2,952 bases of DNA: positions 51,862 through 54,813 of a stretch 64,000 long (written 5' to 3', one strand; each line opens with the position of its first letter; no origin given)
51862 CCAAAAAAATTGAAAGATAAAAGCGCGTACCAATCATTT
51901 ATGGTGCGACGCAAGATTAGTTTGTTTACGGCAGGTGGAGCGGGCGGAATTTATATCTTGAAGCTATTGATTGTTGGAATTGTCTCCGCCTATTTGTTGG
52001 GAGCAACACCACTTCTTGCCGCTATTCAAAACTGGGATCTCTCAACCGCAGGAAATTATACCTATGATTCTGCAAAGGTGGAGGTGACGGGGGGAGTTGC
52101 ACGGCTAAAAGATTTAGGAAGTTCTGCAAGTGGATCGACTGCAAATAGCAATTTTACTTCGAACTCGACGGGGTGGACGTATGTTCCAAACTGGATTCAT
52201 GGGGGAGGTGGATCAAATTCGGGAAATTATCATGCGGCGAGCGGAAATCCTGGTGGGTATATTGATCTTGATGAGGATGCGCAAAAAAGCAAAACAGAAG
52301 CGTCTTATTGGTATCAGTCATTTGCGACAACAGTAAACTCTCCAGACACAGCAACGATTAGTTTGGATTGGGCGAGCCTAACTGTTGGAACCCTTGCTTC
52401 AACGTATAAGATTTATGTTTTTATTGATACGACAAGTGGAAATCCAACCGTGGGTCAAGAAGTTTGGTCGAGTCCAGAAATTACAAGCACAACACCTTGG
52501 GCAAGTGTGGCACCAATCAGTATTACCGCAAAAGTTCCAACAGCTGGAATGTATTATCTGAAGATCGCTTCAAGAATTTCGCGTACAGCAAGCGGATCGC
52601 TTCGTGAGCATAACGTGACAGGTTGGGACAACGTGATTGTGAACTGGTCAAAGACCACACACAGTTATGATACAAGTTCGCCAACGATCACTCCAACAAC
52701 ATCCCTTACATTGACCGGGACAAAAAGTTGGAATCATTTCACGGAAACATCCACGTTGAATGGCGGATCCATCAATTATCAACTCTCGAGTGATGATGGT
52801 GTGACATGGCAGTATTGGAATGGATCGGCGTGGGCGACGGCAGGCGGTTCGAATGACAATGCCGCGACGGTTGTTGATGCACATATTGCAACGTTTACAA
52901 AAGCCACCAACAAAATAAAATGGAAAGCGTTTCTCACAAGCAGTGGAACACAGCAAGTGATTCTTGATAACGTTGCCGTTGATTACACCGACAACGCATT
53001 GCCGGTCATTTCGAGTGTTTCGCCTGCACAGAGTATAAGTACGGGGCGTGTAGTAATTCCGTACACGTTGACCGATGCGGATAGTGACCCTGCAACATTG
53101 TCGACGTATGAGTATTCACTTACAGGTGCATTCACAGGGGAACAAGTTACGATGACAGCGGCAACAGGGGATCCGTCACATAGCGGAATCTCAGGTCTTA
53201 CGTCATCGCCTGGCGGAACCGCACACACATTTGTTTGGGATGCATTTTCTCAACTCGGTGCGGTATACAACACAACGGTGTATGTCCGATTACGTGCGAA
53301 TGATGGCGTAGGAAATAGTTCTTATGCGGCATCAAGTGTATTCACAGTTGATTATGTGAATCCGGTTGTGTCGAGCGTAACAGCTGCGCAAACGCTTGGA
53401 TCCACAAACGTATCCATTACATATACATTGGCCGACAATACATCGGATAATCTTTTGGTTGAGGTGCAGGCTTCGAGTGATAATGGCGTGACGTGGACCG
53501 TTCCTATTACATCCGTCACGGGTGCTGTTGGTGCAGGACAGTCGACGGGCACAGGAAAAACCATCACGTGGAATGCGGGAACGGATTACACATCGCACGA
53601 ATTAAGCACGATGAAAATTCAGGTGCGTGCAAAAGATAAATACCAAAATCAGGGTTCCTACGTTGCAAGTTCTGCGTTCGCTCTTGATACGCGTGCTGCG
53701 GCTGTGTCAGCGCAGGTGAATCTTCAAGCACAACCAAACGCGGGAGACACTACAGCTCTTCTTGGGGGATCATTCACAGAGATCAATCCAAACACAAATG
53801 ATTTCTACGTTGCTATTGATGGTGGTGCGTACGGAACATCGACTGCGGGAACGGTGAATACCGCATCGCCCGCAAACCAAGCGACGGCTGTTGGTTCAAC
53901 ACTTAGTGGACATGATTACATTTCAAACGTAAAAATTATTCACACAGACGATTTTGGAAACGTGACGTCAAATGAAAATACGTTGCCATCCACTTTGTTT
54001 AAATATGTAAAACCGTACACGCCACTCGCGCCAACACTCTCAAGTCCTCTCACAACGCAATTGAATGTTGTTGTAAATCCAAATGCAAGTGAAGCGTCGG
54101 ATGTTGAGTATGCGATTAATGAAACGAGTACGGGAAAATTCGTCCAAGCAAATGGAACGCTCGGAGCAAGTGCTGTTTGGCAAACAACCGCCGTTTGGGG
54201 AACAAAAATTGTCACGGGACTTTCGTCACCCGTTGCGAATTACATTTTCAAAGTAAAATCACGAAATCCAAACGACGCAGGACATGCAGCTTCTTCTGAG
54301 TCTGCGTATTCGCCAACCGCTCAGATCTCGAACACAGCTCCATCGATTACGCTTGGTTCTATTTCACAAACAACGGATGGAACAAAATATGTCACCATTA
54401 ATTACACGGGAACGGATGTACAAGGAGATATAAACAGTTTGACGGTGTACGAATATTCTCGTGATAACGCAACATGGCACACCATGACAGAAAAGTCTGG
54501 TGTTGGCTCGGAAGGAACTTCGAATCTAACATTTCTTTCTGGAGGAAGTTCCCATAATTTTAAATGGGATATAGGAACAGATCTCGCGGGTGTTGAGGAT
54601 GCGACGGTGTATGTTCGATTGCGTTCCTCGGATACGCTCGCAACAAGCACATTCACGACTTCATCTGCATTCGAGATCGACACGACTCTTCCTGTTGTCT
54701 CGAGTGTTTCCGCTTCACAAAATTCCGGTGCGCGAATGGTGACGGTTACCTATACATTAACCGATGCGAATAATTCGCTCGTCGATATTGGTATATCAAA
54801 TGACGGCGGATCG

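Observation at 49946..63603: Two orphan receiver-domain genes, a mini-paralog and a 3982-aa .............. repeated surface protein in one co-directional block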

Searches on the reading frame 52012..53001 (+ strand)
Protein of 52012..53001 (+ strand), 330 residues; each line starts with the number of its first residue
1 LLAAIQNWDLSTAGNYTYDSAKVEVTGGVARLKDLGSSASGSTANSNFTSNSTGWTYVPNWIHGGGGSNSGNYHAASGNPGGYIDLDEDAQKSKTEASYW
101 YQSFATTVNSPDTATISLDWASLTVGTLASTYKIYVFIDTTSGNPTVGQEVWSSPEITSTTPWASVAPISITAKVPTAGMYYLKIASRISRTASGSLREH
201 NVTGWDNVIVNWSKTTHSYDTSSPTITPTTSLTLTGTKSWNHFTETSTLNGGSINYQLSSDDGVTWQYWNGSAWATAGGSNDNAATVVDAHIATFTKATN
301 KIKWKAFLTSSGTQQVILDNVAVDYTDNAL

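Call 47: find_homologous_proteins(query=window:52012-53001:+)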
Query window:52012-53001:+ (330 aa): 9 proteins with E <= 0.001 among 4964 candidates.
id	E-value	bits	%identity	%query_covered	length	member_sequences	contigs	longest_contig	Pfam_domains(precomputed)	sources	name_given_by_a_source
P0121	1.0e-120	421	76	77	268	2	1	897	-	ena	-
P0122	9.6e-105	369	62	92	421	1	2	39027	-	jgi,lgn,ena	-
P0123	1.6e-85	305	54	87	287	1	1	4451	-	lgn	-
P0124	3.7e-85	304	51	99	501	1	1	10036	-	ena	-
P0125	7.3e-62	228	49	74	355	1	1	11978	-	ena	-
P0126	1.4e-57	214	56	32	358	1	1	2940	-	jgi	-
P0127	1.2e-23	102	37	60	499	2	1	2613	-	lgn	-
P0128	1.5e-23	102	41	33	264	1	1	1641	PF09343.16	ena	-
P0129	2.2e-23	101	56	34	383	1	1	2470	PF13385.14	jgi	-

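Call 58: predict_structure(alignment_id=A3)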
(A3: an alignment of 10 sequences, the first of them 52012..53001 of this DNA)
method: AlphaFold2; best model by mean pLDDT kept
length: 330 residues; sequences in the alignment: 10
mean_pLDDT: 75.8   pTM: 0.60
mean pLDDT of the five models: 75.8, 68.3, 66.6, 66.4, 62.1
residues with pLDDT >= 90: 92; 70-90: 122; 50-70: 80; < 50: 36
segments of 3 or more residues with pLDDT < 50: 1-10, 230-239, 245-251, 325-330
pLDDT, mean of each block of 10 residues (from residue 1): 40 65 64 72 62 78 81 72 86 90 86 91 81 95 94 93 91 91 94 76 89 77 60 40 50 75 86 86 84 78 70 57 47
secondary structure, 60 per line:
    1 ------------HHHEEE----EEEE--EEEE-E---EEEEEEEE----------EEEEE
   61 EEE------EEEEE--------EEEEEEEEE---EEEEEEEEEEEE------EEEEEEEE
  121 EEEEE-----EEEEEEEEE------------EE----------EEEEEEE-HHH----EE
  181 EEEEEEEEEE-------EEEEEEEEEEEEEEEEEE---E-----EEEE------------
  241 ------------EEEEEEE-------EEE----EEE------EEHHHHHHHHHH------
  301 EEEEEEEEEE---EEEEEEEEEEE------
elements in order: E16-18 E23-26 E29-32 E38-45 E56-63 E70-74 E83-91 E95-106 E113-125 E131-139 E164-170 E179-190 E198-215 E225-228 E253-259 E267-269 E274-276 H285-294 E301-310 E314-324

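Call 92: fold_search(model_id=the predicted structure, library=pdb)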
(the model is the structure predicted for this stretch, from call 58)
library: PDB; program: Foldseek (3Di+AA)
matches with E <= 10: 1281; with E <= 0.001: 33
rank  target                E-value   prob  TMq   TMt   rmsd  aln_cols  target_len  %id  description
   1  2c26                  6.5e-05  1.00  0.32  0.41  10.6       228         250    9  Structural basis for the promiscuous specificity of the carbohydrate- binding modules from the beta-sandwich super famil (released 2005-10-18)
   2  5z06_B                6.5e-05  0.98  0.24  0.13  23.2       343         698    9  Crystal structure of beta-1,2-glucanase from Parabacteroides distasonis (released 2018-05-30)
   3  4es8_A                8.1e-05  0.97  0.23  0.24  17.5       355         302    9  Crystal Structure of the adhesin domain of Epf from Streptococcus pyogenes in P212121 (released 2012-09-19)
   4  2w91                  8.5e-05  1.00  0.28  0.16  22.4       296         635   10  Structure of a Streptococcus pneumoniae family 85 glycoside hydrolase, Endo-D. (released 2009-01-27)
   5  4es9_D                9.0e-05  0.99  0.24  0.26  16.4       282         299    8  Crystal Structure of the adhesin domain of Epf from Streptococcus pyogenes in P21 (released 2012-09-19)
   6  1v0a                  9.5e-05  1.00  0.29  0.50   6.6       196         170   13  Family 11 Carbohydrate-Binding Module of cellulosomal cellulase Lic26A-Cel5E of Clostridium thermocellum (released 2005-01-12)
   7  7xyc_A                1.0e-04  1.00  0.25  0.16   6.8       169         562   11  CryoEM structure of Klebsiella phage Kp7 type II tail fiber gp52 in vitro (released 2023-06-07)
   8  4es9_C                1.0e-04  0.99  0.23  0.25  16.5       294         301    9  Crystal Structure of the adhesin domain of Epf from Streptococcus pyogenes in P21 (released 2012-09-19)
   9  5z06_A                1.0e-04  0.97  0.23  0.13  24.0       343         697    9  Crystal structure of beta-1,2-glucanase from Parabacteroides distasonis (released 2018-05-30)
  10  3gdb                  1.3e-04  1.00  0.28  0.16  22.4       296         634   10  Crystal structure of Spr0440 glycoside hydrolase domain, Endo-D from Streptococcus pneumoniae R6 (released 2009-03-17)
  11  4es8_B                1.4e-04  0.98  0.24  0.26  18.0       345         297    8  Crystal Structure of the adhesin domain of Epf from Streptococcus pyogenes in P212121 (released 2012-09-19)
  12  6r3m_A                1.8e-04  1.00  0.29  0.49   6.2       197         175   13  Family 11 Carbohydrate-Binding Module from Clostridium thermocellum in complex with beta-1,3-1,4-mixed-linked tetrasac (released 2020-02-05)
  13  4es9_A                1.8e-04  0.99  0.23  0.25  16.3       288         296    9  Crystal Structure of the adhesin domain of Epf from Streptococcus pyogenes in P21 (released 2012-09-19)
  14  8iq9_B                1.9e-04  1.00  0.30  0.19   5.0       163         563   15  Crystal structure of trimeric K2-2 TSP in complex with tetrasaccharide and octasaccharide (released 2024-02-21)
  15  6r31_A                1.9e-04  1.00  0.30  0.52   6.7       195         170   13  Family 11 Carbohydrate-Binding Module from Clostridium thermocellum in complex with beta-1,3-1,4-mixed-linked tetrasac (released 2020-02-05)
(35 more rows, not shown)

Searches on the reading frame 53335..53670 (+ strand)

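Call 38: search_protein_families(library=pfam, proteins=[window:53335-53670:+], max_evalue=1)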
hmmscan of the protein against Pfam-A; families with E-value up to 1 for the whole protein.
window:53335-53670:+ (112 aa): 2 families
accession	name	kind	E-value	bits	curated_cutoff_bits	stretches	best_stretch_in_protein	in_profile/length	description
PF22579.2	Cbm74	-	0.065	13.5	27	1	57-96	10-47/64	Carbohydrate binding module-like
PF02012.26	BNR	-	0.15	12.5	27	1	46-55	2-11/12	BNR/Asp-box repeat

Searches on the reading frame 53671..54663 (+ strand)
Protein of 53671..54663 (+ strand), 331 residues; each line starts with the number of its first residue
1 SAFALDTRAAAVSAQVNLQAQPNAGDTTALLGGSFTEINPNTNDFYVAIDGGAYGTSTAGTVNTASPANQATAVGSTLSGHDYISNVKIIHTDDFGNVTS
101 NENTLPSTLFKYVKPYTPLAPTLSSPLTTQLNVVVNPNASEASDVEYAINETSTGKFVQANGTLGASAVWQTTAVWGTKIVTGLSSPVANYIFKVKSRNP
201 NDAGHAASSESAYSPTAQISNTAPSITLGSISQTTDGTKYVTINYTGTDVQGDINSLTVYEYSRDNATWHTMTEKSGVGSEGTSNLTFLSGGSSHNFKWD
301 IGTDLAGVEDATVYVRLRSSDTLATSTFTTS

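Call 60: find_homologous_proteins(query=window:53671-54663:+)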
Query window:53671-54663:+ (331 aa): 9 proteins with E <= 0.001 among 3514 candidates.
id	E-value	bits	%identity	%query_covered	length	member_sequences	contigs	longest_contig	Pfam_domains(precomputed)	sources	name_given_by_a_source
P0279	6.8e-143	494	61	94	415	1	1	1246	-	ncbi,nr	ncbi:MAG: hypothetical protein Q8O57_02395, partial [Kiritimatiellota bacterium]|nr:hypothetical pro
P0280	7.2e-111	388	58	99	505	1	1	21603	PF21471.4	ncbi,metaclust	ncbi:MAG: hypothetical protein US58_C0010G0016, partial [Candidatus Magasanikbacteria bacterium GW20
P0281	9.1e-78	280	64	64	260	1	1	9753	-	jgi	jgi:hypothetical protein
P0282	7.9e-54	201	51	61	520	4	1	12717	-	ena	-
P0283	1.3e-44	171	57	26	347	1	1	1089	-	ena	-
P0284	3.1e-42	163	52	50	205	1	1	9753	-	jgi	jgi:hypothetical protein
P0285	1.6e-39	154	56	48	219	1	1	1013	-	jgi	-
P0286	8.8e-37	145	57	43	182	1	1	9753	-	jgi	jgi:hypothetical protein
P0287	1.6e-13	69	42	43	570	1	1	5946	PF18657.7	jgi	jgi:hypothetical protein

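Call 68: predict_structure(alignment_id=A4)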
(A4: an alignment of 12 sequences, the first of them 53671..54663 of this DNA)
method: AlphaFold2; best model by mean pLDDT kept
length: 331 residues; sequences in the alignment: 12
mean_pLDDT: 85.0   pTM: 0.64
mean pLDDT of the five models: 85.0, 84.6, 82.4, 81.1, 77.3
residues with pLDDT >= 90: 119; 70-90: 178; 50-70: 31; < 50: 3
segments of 3 or more residues with pLDDT < 50: 1-3
pLDDT, mean of each block of 10 residues (from residue 1): 55 81 89 78 88 88 85 86 89 82 84 90 85 90 89 90 93 89 73 90 77 82 85 76 90 87 92 91 89 92 78 88 85 84
secondary structure, 60 per line:
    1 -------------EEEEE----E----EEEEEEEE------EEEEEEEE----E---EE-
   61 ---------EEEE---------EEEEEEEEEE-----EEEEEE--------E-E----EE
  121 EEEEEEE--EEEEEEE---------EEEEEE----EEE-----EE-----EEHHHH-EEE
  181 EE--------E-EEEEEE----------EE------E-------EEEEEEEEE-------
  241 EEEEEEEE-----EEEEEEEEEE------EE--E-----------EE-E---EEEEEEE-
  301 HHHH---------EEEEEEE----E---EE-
elements in order: E14-18 E28-35 E42-49 E70-73 E83-92 E98-103 E119-127 E130-136 E146-151 E156-158 H173-176 E178-182 E193-198 E225-233 E241-248 E254-263 E293-299 H301-304 E314-320

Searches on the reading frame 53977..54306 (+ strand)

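Call 38: search_protein_families(library=pfam, proteins=[window:53977-54306:+], max_evalue=1)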
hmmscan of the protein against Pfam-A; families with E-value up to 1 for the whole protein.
window:53977-54306:+ (110 aa): 1 family
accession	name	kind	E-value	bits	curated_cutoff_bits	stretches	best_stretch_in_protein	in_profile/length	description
PF09353.15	DUF1995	-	0.14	12.6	26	1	22-66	82-122/197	Domain of unknown function (DUF1995)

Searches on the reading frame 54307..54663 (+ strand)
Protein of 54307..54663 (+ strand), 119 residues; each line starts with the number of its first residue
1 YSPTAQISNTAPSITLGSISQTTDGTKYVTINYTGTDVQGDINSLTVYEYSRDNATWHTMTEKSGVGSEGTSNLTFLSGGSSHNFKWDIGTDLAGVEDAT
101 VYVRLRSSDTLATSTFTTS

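Call 38: search_protein_families(library=pfam, proteins=[window:54307-54663:+], max_evalue=1)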
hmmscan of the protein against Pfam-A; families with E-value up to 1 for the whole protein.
window:54307-54663:+ (119 aa): 1 family
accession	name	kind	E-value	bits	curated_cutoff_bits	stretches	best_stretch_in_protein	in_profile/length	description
PF23585.1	DUF7137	-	0.09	12.9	27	1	3-69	3-67/137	Domain of unknown function (DUF7137)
